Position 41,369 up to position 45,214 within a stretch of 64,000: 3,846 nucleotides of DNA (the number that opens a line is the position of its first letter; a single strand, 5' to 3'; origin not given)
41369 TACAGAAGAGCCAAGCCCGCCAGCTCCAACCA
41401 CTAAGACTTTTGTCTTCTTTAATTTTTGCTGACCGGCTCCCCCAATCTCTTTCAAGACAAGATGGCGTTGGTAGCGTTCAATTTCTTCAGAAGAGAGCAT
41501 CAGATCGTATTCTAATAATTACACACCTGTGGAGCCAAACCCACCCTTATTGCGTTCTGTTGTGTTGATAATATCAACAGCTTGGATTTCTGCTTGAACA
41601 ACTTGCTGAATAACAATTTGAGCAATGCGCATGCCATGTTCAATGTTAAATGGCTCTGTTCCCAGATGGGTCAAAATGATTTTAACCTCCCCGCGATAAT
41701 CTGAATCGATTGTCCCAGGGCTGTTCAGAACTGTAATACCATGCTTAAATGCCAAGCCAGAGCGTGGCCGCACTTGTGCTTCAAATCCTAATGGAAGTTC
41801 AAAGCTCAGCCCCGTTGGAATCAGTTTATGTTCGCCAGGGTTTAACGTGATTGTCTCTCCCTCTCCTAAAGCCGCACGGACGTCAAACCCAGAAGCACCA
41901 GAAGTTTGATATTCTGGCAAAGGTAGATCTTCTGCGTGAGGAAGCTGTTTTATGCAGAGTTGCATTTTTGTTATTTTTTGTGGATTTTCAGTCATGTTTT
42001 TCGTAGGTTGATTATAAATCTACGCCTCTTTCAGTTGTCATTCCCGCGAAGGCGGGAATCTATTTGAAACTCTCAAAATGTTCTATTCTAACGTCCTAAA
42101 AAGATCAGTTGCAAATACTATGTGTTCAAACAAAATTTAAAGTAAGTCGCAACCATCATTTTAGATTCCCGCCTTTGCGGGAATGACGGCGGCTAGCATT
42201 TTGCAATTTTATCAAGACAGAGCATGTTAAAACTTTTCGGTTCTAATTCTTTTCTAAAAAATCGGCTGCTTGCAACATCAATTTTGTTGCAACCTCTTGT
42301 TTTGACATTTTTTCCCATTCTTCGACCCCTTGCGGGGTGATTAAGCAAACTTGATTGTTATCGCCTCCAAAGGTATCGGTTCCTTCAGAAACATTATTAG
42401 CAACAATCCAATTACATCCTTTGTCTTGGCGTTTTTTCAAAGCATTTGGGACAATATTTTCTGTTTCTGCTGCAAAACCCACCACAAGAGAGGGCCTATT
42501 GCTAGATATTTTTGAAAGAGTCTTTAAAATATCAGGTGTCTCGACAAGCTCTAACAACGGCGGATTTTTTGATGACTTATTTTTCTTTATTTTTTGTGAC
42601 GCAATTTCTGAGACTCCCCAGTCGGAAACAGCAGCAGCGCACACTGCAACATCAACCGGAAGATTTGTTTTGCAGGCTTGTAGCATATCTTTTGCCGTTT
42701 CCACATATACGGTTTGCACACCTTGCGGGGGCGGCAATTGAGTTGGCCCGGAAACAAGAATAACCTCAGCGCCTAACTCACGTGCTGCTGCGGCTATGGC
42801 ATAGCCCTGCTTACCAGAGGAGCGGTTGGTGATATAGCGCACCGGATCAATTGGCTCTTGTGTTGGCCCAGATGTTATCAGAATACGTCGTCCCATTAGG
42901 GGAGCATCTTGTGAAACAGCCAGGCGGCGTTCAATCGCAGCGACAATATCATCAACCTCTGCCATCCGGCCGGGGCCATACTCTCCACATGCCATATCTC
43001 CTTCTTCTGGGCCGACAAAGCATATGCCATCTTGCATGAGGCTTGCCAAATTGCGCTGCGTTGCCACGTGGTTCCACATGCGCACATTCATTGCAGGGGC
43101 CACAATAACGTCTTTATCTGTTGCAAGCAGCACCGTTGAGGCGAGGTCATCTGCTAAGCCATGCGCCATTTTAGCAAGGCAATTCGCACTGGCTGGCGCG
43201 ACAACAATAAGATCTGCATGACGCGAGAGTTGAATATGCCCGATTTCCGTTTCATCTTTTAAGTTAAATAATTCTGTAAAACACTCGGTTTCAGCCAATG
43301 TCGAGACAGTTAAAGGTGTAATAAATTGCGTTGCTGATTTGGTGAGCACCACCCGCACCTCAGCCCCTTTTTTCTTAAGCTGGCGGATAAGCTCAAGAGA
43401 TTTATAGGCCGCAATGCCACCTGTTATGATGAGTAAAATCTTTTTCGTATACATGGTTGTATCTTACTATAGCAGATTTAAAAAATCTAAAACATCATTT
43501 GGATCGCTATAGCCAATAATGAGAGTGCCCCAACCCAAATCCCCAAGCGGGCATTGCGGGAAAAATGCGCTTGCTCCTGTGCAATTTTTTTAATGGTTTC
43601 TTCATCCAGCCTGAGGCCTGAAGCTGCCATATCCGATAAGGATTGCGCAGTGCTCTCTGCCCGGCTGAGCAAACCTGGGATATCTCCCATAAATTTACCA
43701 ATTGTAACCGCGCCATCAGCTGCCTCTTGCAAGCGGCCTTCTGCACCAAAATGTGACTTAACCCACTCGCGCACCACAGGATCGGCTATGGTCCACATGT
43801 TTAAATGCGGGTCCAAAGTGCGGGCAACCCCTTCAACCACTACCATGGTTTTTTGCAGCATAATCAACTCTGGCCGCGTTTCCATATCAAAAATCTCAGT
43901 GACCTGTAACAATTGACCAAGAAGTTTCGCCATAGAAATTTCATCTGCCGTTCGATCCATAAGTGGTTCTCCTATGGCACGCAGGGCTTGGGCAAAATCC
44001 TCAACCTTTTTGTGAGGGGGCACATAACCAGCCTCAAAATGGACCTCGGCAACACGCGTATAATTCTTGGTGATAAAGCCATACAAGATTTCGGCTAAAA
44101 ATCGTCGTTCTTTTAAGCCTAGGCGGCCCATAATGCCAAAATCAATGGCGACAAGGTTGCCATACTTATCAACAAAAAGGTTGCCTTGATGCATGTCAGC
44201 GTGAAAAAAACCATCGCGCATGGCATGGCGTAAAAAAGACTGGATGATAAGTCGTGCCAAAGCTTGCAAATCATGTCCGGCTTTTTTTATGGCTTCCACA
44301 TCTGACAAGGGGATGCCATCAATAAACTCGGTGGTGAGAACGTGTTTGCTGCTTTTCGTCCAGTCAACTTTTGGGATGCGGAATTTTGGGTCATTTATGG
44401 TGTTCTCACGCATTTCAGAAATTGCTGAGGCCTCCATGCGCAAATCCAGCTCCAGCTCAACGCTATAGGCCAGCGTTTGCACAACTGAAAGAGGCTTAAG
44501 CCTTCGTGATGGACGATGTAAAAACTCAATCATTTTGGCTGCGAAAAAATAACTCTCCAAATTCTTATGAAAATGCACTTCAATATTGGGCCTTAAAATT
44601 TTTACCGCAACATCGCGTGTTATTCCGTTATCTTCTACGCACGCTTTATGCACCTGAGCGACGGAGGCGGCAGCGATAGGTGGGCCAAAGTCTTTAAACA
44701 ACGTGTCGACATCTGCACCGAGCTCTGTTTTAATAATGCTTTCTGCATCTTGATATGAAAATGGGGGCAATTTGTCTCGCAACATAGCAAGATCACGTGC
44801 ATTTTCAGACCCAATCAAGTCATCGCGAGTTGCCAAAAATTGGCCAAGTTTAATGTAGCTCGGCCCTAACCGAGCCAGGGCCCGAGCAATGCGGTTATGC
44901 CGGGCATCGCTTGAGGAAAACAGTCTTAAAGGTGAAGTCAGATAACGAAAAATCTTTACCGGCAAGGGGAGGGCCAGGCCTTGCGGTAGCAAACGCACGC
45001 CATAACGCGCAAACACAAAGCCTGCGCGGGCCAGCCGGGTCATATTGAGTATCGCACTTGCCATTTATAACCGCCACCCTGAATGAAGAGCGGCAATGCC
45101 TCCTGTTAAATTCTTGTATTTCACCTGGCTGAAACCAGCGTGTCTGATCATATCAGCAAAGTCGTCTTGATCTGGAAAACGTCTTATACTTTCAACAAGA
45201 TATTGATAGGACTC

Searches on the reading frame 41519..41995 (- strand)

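Call 8: search_protein_families(library=pfam, proteins=[window:41519-41995:-], max_evalue=0.001)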
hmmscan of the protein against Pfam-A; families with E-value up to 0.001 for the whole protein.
window:41519-41995:- (158 aa): 2 families
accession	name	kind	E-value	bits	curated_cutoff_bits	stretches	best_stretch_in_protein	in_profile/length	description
PF00692.24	dUTPase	-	4.6e-31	107.7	22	1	24-157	3-129/129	dUTPase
PF22769.1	DCD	-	2.6e-11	44.3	27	1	44-131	66-152/153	dCTP deaminase-like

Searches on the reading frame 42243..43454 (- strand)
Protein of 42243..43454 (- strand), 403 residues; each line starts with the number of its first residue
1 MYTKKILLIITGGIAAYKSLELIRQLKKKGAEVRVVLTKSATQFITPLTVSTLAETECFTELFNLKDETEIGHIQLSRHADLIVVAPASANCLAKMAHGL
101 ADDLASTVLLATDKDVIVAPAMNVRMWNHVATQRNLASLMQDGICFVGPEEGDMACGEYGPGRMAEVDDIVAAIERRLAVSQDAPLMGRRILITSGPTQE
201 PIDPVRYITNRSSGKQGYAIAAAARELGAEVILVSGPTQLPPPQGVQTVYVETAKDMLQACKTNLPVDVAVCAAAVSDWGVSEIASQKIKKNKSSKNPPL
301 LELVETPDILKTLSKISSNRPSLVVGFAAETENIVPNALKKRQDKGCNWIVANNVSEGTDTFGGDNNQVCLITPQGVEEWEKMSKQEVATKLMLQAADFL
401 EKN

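Call 8: search_protein_families(library=pfam, proteins=[window:42243-43454:-], max_evalue=0.001)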
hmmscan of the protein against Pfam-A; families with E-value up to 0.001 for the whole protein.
window:42243-43454:- (403 aa): 3 families
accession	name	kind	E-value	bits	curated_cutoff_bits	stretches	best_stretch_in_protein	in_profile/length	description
PF04127.22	DFP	-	2.1e-70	236.8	22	1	187-372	2-186/186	DNA/pantothenate metabolism flavoprotein C-terminal domain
PF02441.25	Flavoprotein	-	3.3e-38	131.3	22.7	1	4-176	1-160/162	Flavoprotein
PF02635.20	DsrE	-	3e-05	24.6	22.7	0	211-283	14-88/116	DsrE/DsrF-like family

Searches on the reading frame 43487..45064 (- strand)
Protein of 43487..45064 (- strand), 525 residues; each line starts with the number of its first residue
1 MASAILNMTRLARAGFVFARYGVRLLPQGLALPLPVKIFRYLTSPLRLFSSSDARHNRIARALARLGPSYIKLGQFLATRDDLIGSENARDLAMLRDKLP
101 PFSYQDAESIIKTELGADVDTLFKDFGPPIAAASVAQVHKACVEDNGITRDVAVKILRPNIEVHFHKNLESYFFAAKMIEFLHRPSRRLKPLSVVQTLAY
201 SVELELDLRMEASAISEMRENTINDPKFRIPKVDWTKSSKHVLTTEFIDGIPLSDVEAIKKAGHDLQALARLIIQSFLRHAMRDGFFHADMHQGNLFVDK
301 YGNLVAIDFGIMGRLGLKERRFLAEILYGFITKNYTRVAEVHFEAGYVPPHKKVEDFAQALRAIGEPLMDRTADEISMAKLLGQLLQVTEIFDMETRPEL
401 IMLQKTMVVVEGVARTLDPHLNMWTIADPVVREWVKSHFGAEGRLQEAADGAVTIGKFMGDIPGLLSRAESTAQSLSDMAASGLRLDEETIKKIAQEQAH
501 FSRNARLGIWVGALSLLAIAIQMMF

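Call 51: search_protein_families(library=pfam, proteins=[window:43487-45064:-], max_evalue=0.000001)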
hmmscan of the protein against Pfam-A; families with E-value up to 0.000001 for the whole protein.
window:43487-45064:- (525 aa): 1 family
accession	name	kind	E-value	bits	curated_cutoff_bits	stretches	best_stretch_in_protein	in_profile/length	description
PF03109.22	ABC1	-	2.9e-69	233.4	22.9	1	95-342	2-244/244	ABC1 atypical kinase-like domain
